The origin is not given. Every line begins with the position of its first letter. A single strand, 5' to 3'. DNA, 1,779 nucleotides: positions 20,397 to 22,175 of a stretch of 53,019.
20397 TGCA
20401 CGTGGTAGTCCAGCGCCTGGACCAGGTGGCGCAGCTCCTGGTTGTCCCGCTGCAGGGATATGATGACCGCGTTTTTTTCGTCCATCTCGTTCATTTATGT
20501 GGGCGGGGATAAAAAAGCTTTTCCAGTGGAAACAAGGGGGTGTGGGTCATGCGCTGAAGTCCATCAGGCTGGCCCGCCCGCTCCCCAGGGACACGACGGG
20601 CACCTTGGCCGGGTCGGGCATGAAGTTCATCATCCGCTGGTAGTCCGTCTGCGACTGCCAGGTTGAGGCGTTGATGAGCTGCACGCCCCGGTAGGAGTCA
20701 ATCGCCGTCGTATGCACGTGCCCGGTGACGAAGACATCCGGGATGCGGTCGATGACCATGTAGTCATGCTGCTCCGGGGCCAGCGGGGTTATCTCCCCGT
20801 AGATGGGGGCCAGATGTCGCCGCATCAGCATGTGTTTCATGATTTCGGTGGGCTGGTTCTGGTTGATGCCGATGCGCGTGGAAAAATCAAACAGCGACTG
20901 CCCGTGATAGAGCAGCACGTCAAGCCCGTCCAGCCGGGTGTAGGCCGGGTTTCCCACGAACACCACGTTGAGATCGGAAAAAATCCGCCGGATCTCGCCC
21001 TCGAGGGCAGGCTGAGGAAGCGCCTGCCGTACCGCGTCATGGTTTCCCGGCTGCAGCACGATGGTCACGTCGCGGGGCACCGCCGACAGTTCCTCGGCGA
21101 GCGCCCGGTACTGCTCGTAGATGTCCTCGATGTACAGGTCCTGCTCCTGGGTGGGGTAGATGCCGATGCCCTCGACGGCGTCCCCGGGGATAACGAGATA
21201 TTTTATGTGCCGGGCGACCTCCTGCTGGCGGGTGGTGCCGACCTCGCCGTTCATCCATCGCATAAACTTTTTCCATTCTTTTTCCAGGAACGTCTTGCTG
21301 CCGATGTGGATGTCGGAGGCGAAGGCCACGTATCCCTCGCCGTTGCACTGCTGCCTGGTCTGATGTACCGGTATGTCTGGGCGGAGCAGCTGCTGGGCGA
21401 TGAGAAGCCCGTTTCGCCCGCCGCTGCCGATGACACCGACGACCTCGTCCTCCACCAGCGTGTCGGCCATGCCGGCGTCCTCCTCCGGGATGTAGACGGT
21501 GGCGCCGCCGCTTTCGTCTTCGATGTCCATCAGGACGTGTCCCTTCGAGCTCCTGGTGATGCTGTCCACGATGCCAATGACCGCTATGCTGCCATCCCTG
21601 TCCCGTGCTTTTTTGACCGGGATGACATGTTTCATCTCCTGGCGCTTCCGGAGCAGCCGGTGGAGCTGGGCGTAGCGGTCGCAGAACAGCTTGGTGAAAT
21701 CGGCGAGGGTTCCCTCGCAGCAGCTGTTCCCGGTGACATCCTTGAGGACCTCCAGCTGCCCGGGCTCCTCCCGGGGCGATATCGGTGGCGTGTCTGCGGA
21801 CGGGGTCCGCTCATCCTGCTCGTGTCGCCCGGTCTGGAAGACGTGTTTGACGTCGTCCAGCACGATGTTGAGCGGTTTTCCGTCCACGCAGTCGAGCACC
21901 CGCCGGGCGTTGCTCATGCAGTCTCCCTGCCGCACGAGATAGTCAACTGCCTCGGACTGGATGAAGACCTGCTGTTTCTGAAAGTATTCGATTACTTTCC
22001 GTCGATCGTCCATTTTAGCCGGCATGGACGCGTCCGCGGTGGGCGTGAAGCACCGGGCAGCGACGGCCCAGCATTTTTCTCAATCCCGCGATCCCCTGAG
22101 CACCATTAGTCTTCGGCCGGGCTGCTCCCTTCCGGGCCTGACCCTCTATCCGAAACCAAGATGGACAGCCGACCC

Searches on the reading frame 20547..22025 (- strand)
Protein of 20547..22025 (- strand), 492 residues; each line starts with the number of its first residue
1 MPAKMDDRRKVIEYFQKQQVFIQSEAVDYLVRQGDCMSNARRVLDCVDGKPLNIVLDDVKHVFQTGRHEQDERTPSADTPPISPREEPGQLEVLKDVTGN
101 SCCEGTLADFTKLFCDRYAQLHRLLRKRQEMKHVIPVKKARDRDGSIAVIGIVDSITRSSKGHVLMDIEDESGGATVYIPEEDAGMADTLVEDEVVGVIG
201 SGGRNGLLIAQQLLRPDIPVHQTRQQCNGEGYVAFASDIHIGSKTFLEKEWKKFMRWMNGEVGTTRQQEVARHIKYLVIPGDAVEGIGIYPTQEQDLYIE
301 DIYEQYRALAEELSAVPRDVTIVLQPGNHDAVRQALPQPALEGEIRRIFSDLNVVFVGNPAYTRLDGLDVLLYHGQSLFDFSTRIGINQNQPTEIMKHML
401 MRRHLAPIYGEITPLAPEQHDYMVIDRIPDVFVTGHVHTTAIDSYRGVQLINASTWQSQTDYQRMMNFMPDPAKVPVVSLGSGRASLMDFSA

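Call 11: search_protein_families(library=pfam, proteins=[window:20547-22025:-])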
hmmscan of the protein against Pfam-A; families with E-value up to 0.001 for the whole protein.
window:20547-22025:- (492 aa): 3 families
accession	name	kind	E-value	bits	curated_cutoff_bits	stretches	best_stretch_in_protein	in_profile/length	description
PF04042.21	DNA_pol_E_B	-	5.6e-18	65.6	29.1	1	233-436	1-203/210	DNA polymerase alpha/epsilon subunit B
PF00149.33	Metallophos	-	1.4e-08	35.9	21.5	1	233-439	3-190/191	Calcineurin-like phosphoesterase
PF01336.31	tRNA_anti-codon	-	4.2e-06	27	27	1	149-201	3-56/75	OB-fold nucleic acid binding domain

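Call 31: search_protein_families(library=ncbifam, proteins=[window:20547-22025:-])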
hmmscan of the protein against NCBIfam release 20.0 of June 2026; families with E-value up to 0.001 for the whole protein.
window:20547-22025:- (492 aa): 5 families
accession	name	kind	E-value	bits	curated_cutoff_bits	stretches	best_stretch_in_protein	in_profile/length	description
NF003118.0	PRK04036.1-3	equivalog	2.7e-158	527.9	445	1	5-491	2-480/481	DNA-directed DNA polymerase II small subunit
NF003120.0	PRK04036.1-5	equivalog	4e-146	487.7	671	1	68-490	120-546/547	DNA-directed DNA polymerase II small subunit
NF003119.0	PRK04036.1-4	equivalog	6e-120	401.5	823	1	95-482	181-573/590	DNA-directed DNA polymerase II small subunit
NF003117.0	PRK04036.1-2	equivalog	3.1e-105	353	993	1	108-485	255-638/650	DNA-directed DNA polymerase II small subunit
NF003116.0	PRK04036.1-1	equivalog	3.7e-104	349.3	425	1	89-482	131-521/530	DNA-directed DNA polymerase II small subunit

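Call 35: find_encoding_contigs(protein=window:20547-22025:-, flank=10000, max_places=6)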
Protein window:20547-22025:- (492 aa): no gene with exactly this product is on record in the collection.
